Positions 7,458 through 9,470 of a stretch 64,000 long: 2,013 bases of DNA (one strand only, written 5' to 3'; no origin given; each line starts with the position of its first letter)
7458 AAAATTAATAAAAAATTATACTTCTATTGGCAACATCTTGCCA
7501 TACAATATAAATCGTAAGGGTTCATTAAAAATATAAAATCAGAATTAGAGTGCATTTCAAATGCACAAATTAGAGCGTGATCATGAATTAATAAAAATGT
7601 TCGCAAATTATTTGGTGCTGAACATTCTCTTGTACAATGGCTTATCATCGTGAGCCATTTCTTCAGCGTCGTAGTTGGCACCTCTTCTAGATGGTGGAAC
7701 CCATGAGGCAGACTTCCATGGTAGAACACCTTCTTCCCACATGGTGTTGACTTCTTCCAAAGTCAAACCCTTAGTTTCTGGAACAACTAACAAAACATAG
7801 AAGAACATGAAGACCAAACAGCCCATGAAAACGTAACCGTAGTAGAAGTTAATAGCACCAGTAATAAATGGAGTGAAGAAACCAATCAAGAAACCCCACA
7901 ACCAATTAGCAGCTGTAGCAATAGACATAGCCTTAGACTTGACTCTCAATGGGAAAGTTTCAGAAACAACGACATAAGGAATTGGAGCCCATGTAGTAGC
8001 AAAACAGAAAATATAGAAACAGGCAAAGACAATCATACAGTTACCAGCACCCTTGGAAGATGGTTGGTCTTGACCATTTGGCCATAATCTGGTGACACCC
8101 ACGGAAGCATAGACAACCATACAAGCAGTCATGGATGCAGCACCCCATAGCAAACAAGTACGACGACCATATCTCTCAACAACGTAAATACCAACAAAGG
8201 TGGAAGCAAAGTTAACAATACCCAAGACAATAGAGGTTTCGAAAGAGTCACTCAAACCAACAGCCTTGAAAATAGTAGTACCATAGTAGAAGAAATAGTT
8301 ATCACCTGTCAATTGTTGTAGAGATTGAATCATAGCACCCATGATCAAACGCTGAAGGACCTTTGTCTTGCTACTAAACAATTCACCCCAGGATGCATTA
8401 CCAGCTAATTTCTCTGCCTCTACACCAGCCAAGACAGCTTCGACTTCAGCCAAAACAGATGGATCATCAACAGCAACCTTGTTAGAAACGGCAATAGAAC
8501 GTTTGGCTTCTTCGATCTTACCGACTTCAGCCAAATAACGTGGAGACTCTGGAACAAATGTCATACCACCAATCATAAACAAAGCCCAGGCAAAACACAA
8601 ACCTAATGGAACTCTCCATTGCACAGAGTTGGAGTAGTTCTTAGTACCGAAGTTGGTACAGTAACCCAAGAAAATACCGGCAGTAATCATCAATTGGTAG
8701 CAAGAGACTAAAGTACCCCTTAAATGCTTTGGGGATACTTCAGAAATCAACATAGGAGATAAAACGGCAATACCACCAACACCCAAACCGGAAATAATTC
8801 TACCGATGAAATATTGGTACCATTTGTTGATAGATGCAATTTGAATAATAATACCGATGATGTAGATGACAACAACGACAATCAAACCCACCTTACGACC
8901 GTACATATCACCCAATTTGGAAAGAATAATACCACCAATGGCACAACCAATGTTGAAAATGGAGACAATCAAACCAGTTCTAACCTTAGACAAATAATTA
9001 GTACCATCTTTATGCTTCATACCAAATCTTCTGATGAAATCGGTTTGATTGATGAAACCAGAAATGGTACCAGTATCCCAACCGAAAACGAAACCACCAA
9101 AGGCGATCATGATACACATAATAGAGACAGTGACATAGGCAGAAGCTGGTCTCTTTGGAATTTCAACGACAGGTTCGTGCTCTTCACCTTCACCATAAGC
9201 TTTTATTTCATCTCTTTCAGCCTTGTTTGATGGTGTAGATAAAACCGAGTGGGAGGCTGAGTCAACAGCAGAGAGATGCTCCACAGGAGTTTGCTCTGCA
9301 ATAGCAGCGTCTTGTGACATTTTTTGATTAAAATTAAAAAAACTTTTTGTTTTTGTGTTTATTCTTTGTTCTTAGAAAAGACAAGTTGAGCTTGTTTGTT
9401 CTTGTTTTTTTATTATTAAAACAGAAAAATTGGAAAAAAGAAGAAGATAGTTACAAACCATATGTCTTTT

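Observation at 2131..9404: Near-perfect 1.88 kb tandem duplication carrying HXT7 and HXT6 with a 5392 bp period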

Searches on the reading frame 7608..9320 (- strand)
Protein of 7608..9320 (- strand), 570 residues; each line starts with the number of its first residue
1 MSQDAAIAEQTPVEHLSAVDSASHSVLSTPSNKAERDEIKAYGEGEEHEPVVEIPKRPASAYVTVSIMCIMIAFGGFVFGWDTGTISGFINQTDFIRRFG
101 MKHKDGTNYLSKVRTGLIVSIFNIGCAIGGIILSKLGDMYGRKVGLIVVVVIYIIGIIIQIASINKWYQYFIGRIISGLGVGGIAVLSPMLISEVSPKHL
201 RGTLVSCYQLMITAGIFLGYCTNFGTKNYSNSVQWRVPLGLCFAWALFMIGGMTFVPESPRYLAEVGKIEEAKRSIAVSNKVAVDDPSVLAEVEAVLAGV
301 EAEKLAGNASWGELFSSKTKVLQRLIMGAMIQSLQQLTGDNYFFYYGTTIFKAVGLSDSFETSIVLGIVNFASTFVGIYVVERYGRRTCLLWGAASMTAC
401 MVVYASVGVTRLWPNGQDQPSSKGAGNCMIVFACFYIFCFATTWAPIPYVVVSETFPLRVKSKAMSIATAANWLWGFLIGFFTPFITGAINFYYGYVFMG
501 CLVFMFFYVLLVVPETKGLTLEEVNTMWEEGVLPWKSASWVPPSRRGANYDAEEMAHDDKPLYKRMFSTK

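Call 8: search_protein_families(library=pfam, proteins=[window:7608-9320:-])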
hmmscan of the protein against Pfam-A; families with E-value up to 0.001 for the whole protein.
window:7608-9320:- (570 aa): 2 families
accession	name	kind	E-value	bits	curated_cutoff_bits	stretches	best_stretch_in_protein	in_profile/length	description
PF00083.30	Sugar_tr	-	4.1e-181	603.2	22.3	1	68-528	1-452/452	Sugar (and other) transporter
PF07690.21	MFS_1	-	9e-31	107.5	33.4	1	72-443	1-315/347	Major Facilitator Superfamily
